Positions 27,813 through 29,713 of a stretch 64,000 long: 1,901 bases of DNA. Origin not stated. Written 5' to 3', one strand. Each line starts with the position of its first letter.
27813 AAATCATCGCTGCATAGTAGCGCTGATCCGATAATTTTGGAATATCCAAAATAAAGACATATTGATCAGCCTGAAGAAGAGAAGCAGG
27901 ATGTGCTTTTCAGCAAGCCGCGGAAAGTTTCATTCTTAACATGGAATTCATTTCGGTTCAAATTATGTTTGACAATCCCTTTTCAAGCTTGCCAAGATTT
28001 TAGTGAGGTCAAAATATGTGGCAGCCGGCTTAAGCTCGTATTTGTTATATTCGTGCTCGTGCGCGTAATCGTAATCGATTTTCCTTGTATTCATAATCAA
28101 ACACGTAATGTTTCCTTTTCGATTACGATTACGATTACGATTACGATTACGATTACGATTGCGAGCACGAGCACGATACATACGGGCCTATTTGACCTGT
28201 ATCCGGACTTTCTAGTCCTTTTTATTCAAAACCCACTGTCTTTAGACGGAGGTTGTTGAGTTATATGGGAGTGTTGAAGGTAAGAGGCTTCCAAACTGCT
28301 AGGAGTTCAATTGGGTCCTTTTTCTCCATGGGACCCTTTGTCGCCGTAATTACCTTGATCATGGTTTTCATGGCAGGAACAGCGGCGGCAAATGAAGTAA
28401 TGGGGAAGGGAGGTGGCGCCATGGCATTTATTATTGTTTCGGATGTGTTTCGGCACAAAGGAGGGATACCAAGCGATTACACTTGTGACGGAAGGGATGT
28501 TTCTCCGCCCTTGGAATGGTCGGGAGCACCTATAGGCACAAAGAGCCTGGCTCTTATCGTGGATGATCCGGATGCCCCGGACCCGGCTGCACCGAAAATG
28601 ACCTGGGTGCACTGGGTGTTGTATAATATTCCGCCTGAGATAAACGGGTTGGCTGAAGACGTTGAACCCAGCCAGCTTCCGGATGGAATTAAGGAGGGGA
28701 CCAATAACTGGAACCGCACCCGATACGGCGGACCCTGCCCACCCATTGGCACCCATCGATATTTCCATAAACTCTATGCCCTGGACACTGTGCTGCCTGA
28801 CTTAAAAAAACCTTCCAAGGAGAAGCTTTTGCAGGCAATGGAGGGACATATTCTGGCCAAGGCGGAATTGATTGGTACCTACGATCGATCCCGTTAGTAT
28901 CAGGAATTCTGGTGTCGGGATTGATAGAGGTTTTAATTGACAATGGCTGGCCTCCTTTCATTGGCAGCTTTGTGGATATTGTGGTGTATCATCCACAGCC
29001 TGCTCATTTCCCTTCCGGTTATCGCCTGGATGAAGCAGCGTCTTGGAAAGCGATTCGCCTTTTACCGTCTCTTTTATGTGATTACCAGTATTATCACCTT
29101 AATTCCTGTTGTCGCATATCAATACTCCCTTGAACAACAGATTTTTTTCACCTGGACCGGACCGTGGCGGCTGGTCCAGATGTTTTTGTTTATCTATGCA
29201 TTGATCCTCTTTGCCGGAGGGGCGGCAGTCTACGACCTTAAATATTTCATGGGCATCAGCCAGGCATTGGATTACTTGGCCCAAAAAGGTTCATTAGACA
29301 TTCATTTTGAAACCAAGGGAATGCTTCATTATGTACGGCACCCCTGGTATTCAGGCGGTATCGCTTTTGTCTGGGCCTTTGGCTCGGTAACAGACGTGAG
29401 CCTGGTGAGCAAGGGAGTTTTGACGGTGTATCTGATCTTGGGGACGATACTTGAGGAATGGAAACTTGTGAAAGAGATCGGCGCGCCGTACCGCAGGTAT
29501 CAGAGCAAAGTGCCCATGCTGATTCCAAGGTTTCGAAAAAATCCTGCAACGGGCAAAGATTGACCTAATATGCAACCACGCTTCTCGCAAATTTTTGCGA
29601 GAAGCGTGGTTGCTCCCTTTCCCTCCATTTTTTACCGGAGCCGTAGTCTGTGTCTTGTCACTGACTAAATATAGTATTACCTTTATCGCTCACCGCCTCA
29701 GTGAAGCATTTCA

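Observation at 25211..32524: Family A: four co-oriented copies of a ~235-265-bp multi-hairpin element within 7.3 kb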

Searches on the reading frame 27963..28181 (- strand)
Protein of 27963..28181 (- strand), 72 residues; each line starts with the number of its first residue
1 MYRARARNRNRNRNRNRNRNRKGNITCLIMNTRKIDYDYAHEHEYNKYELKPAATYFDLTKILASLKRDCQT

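Call 68: search_protein_representatives(protein=window:27963-28181:-)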
Query: 72 residues. Proteins with E-value up to 0.001 (for the whole library): 1; up to 1e-10: 0; up to 1e-30: 0. The best 1 are listed.
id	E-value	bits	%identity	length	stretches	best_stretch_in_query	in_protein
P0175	6.5e-05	39.0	72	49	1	23-51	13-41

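Call 70: find_encoding_contigs(protein=P0175, flank=10000, max_places=10)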
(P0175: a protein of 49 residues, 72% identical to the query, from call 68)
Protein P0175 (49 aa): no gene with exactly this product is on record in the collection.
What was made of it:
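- Tried and rejected: Its contig could not be fetched (call 70).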

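Call 71: list_cluster_members(proteins=[P0175])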
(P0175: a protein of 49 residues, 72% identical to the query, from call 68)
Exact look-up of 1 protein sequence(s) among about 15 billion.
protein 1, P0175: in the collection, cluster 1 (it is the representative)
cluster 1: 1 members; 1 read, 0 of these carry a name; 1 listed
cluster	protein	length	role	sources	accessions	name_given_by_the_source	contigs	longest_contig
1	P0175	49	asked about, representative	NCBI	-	-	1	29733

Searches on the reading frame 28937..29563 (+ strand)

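Call 15: search_protein_families(library=pfam, proteins=[window:28937-29563:+], max_evalue=0.01)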
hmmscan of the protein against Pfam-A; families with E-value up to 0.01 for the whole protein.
window:28937-29563:+ (208 aa): 2 families
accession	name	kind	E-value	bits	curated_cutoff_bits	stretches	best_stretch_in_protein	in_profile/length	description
PF07298.16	NnrU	-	2.2e-07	31.2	24.7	1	9-168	2-133/188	NnrU protein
PF13347.12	MFS_2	-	0.0011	18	27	1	10-93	260-327/427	MFS/sugar transport protein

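Call 67: search_protein_families(library=ncbifam, proteins=[window:28937-29563:+], max_evalue=0.1)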
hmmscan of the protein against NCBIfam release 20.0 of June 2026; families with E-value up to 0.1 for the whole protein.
window:28937-29563:+ (208 aa): 1 family
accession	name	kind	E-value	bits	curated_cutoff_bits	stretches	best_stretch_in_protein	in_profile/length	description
NF045656.1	MeththiolMtaseMddA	equivalog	1.8e-17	63.5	270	1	11-197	54-238/238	methanethiol S-methyltransferase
